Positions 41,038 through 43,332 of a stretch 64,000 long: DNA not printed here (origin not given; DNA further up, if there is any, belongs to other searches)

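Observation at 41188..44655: Dockerin-bearing secreted hydrolase-like protein followed by a cadherin-like anchored paralog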

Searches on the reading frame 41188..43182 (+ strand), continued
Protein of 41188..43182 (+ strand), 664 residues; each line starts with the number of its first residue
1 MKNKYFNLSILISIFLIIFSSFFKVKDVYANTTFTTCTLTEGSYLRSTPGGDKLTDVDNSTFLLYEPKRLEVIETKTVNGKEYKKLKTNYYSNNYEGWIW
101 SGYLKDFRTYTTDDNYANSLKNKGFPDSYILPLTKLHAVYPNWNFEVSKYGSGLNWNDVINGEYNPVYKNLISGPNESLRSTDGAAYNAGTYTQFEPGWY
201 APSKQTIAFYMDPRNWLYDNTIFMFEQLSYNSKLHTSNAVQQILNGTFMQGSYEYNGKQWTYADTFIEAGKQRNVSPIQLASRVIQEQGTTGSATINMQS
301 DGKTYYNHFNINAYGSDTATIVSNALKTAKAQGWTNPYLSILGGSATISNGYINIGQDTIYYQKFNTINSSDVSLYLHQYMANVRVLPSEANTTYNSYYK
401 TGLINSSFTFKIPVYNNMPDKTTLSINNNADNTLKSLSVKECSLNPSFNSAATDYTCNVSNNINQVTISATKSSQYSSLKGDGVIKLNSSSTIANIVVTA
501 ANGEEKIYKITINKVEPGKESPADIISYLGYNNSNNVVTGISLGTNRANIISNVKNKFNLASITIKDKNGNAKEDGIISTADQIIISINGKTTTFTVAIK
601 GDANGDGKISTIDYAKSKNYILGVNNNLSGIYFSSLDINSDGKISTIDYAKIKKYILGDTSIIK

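Call 23: find_related_loci(query=window:41188-43182:+, collection=genome_contigs, flank=10000)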
Query window:41188-43182:+ (664 aa) in genome_contigs; peptide patterns used: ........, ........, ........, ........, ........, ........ (x = any residue, [..] = any of these).
117 stretches matched a pattern; 66 encode a relative of the query (tblastn E <= 1e-3); 66 distinct loci.
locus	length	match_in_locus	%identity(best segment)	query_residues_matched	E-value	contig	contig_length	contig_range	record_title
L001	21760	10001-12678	71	24-664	0e+0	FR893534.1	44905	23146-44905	Clostridium sp. CAG:433 genomic scaffold, scf10, whole genome shotgun sequence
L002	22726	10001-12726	69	4-664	0e+0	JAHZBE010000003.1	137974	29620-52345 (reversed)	MAG: bacterium isolate HRGM_Genome_2006 HRGM_Genome_2006_3, whole genome shotgun sequence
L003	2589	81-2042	69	4-664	0e+0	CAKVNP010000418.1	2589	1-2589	MAG: uncultured Clostridium sp. isolate REFINED_METABAT215_TOP10_CONTIGS_1500_ASSEMBLY_K77_MERGED__Hadza_MoBio_hadza-I-L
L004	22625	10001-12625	63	24-664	0e+0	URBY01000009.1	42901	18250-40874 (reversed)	uncultured Tenericutes bacterium isolate UMGS855 genome assembly, contig: NODE_656_length_42901_cov_5.236125, whole geno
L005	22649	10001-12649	59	4-664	0e+0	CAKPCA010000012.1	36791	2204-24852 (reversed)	MAG: uncultured Bacilli bacterium isolate REFINED_METABAT215_TOP10_CONTIGS_1500_ASSEMBLY_K77_MERGED__Hadza_MoBio_hadza-I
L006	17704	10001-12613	60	26-658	0e+0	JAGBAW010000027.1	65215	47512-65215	MAG: Bacilli bacterium isolate RGIG8951 Water_deer_Rectum-1__c288584, whole genome shotgun sequence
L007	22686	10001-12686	44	6-664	1e-168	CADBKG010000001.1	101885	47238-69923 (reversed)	MAG: uncultured Erysipelotrichaceae bacterium isolate RUG14047 genome assembly, contig: RUG14047_asm_1, whole genome sho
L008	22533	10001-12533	35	87-662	7e-90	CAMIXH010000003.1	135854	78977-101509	MAG: uncultured Tenericutes bacterium isolate SRR12081296_bin.39_metaWRAP_v1.3_MAG genome assembly, contig: ERZ12289772.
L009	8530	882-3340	35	68-662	5e-90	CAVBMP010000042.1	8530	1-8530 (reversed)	Bacteroides helcogenes isolate SRR8978225_cleanbin_000006 genome assembly, contig: Spades_SRR8978225_contig_601, whole g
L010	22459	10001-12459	35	68-662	8e-88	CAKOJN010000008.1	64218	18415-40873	MAG: uncultured Bacilli bacterium isolate REFINED_METABAT215_TOP10_CONTIGS_1500_ASSEMBLY_K77_MERGED__Hadza_MoBio_hadza-I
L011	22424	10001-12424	34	87-658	7e-86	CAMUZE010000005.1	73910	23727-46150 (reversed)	MAG TPA_asm: uncultured Clostridia bacterium isolate SRR8387719_bin.51_metaWRAP_v1.3_MAG genome assembly, contig: ERZ142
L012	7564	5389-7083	35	87-656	3e-85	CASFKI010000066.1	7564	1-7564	uncultured bacterium isolate Batch3_idba_bin.1484 genome assembly, contig: Batch3_idba_bin.1484.fa_k87_37030496, whole g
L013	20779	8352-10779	35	91-656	5e-85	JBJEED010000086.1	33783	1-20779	MAG: Bacilli bacterium isolate LOHA09_bin.008 NODE_641_length_33783_cov_11.733308, whole genome shotgun sequence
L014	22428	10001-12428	35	91-656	3e-84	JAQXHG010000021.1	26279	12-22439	MAG: bacterium isolate SUG1194 k141_3965209, whole genome shotgun sequence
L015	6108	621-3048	34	87-662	1e-84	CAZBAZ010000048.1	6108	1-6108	MAG TPA_asm: uncultured Clostridium sp. isolate binchicken_co354_412 genome assembly, contig: NODE_15104_length_6108_cov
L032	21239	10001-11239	39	111-514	6e-75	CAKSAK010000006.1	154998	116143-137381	MAG: uncultured Ruminococcus sp. isolate REFINED_METABAT215_TOP10_CONTIGS_1500_ASSEMBLY_K77_MERGED__Hadza_MoBio_hadza-A-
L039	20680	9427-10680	38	112-514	4e-64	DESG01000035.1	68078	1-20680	MAG TPA_asm: Lachnoclostridium sp. UBA3320 UBA3320_contig_1722, whole genome shotgun sequence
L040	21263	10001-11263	36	112-514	2e-62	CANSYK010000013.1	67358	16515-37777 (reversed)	MAG TPA_asm: uncultured bacterium isolate SRR13428092_bin.28_metawrap_v1.3_MAG genome assembly, contig: NODE.285_length_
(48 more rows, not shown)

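Call 54: search_protein_families(library=pfam, alignment_id=A5, max_evalue=0.01)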
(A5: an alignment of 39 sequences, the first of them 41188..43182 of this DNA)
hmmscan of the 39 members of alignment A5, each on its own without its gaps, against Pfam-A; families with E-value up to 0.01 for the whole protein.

A. member 1, window:41188-43182:+ (664 aa): 4 families
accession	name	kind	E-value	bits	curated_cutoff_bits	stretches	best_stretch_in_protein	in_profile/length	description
PF00404.24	Dockerin_1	-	4.7e-13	49.5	22.9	1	600-657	1-57/57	Dockerin type I domain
PF12733.13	Cadherin-like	-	2.6e-07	31.4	24.2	1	434-514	1-88/89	Cadherin-like beta sandwich domain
PF13202.12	EF-hand_5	-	0.0085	16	25.9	0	632-645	4-17/25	EF hand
PF22055.1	MvaT_DBD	-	0.0087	16.4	27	0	66-98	5-37/37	Bacterial xenogeneic silencer MvaT, C-terminal domain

B. families by the number of members that match (of 39 scanned): 18 families
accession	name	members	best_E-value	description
PF00404.24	Dockerin_1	39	1.2e-16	Dockerin type I domain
PF12733.13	Cadherin-like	39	3.7e-14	Cadherin-like beta sandwich domain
PF13202.12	EF-hand_5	23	1.2e-08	EF hand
PF00036.39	EF-hand_1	19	6.2e-07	EF hand domain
PF13499.12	EF-hand_7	12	3.3e-05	EF-hand domain pair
PF08239.17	SH3_3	9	4.3e-05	Bacterial SH3 domain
PF13405.12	EF-hand_6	7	6.1e-06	EF-hand domain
PF09136.16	Glucodextran_B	5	0.00021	Glucodextranase, domain B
PF10679.14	DUF2491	5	0.0021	Protein of unknown function (DUF2491)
PF13833.12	EF-hand_8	3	0.00094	EF-hand domain pair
PF13517.12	FG-GAP_3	3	0.0019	FG-GAP-like repeat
PF01832.25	Glucosaminidase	2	0.002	Mannosyl-glycoprotein endo-beta-N-acetylglucosaminidase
PF01839.29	FG-GAP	1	0.0005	FG-GAP repeat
PF10591.15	SPARC_Ca_bdg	1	0.00092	Secreted protein acidic and rich in cysteine Ca binding region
PF25141.1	PGAP1_2nd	1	0.0018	GPI inositol-deacylase beta-sandwich domain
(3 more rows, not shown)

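Call 56: search_solved_structures(query=A5, max_evalue=0.001, show_alignments=3)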
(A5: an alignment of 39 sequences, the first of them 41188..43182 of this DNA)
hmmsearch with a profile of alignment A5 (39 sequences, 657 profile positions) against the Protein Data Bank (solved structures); distinct sequences matched with E-value up to 0.001: 31.
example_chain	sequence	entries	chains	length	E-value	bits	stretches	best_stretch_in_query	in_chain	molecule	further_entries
4pi7_A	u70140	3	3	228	5.3e-20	74.4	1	260-397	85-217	Autolysin E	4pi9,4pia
6u0o_B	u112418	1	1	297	9.2e-20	73.7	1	194-411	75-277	LYZ2 domain-containing protein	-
6fxp_A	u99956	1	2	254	1.6e-19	72.9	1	256-411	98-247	Uncharacterized protein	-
4pi8_A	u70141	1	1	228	9.6e-19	70.3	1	260-397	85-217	Autolysin E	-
6fxo_A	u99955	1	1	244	6.2e-15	57.7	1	260-409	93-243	Bifunctional autolysin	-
8x39_A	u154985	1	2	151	4e-14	55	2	594-652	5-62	Serine protease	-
8x3a_A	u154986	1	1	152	4.1e-14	55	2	594-652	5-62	Serine protease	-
5wqw_A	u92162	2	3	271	7e-11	44.3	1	299-410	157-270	N-acetylglucosaminidase | Cell surface protein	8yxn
2yik_A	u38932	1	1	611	8.8e-10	40.7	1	592-651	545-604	ENDOGLUCANASE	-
2vn6_B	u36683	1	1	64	1.8e-09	39.6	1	591-654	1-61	ENDOGLUCANASE A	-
2vn5_B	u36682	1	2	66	2.1e-09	39.4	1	591-653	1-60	ENDOGLUCANASE A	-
2ccl_B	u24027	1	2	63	3.5e-09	38.7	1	592-651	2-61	ENDO-1,4-BETA-XYLANASE Y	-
3ul4_B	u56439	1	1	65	5e-09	38.2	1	591-655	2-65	Cellulosome enzyme, dockerin type I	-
1ohz_B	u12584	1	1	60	1.2e-08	36.9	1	595-651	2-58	ENDO-1,4-BETA-XYLANASE Y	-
5nrm_B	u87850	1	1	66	9.7e-08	33.9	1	595-654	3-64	DocCel5: Type I dockerin repeat domain from A. cellulolyticus family 5 endoglucanase WP_01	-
2jnk_A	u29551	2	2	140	1.8e-05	26.4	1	594-652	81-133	Hyalurononglucosaminidase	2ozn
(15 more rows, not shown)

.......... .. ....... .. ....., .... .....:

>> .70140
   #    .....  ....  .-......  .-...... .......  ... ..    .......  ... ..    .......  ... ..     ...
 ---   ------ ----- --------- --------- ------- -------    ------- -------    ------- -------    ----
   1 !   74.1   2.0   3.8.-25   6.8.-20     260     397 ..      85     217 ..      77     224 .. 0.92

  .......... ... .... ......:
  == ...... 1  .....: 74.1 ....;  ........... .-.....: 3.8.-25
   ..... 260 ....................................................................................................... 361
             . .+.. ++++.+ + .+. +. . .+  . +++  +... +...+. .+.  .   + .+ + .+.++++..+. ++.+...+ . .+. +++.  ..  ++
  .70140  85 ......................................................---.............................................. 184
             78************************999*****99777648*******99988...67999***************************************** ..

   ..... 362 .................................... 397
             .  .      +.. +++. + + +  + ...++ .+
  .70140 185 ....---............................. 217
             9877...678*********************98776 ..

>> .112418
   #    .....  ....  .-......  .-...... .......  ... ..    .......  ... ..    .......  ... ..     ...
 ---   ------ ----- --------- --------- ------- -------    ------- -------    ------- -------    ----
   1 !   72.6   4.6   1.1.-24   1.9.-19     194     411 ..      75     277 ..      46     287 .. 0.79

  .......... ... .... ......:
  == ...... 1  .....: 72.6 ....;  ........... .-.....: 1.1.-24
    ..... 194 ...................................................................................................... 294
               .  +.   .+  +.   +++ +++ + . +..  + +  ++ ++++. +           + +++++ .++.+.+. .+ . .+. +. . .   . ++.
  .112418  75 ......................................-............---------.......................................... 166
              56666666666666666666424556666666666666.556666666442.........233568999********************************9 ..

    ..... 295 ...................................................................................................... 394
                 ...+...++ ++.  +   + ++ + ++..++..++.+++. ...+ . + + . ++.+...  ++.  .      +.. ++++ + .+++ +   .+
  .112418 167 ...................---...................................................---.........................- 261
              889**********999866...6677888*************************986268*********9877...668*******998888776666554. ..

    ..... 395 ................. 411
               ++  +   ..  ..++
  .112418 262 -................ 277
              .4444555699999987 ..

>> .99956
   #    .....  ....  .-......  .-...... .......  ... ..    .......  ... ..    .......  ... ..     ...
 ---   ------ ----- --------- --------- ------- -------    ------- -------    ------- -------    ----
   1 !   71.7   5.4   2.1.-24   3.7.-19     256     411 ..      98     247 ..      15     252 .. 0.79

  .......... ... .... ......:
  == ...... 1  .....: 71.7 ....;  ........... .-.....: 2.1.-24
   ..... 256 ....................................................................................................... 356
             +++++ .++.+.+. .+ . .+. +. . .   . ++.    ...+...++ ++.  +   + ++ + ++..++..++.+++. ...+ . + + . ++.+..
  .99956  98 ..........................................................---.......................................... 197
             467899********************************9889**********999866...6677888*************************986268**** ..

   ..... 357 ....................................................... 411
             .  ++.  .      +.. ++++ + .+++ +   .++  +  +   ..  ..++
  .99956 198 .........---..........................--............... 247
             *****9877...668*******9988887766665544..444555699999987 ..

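Call 65: list_cluster_members(proteins=[P0001, P0121])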
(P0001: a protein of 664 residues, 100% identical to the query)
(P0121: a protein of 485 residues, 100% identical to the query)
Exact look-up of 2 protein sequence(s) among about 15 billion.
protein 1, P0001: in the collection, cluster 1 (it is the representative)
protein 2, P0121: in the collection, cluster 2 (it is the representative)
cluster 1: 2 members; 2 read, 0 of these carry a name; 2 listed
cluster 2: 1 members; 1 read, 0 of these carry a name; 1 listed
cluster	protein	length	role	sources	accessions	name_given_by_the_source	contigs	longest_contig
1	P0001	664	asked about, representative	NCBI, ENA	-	-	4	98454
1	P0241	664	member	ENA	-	-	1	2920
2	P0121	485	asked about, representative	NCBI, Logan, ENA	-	-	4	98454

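Call 72: search_protein_families(library=pfam, proteins=[L039:10689-11762:+, L040:11309-12661:+, L039:8425-10686:+], max_evalue=0.01)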
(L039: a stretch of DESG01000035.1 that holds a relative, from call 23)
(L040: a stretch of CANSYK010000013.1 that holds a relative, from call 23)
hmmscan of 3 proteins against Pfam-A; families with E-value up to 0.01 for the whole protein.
L039:10689-11762:+ (357 aa): 0 families

L040:11309-12661:+ (450 aa): 1 family
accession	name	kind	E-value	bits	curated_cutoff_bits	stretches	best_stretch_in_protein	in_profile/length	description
PF12733.13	Cadherin-like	-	2.5e-07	31.5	24.2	1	231-300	8-87/89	Cadherin-like beta sandwich domain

L039:8425-10686:+ (753 aa): 2 families
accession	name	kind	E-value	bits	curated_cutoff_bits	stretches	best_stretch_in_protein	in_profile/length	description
PF08239.17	SH3_3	-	3.7e-10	40.3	27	1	48-108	2-54/54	Bacterial SH3 domain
PF12733.13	Cadherin-like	-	1.3e-08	35.6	24.2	1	690-753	15-89/89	Cadherin-like beta sandwich domain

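Call 79: search_protein_families(library=pfam, proteins=[L032:7646-9220:-, L032:9671-11443:+], max_evalue=0.01)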
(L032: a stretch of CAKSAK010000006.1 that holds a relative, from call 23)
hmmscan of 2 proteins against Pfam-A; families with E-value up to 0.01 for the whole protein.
L032:7646-9220:- (524 aa): 0 families

L032:9671-11443:+ (590 aa): 5 families
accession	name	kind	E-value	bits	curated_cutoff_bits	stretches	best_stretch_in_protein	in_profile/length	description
PF08239.17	SH3_3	-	8.2e-15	55.2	27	1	46-102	1-54/54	Bacterial SH3 domain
PF00404.24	Dockerin_1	-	1.8e-12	47.7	22.9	1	533-587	2-56/57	Dockerin type I domain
PF12733.13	Cadherin-like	-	2e-11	44.6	24.2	1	443-524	1-89/89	Cadherin-like beta sandwich domain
PF09136.16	Glucodextran_B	-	0.00036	20.8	27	1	458-524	11-82/83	Glucodextranase, domain B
PF13202.12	EF-hand_5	-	0.0044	16.9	25.9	0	563-577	4-18/25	EF hand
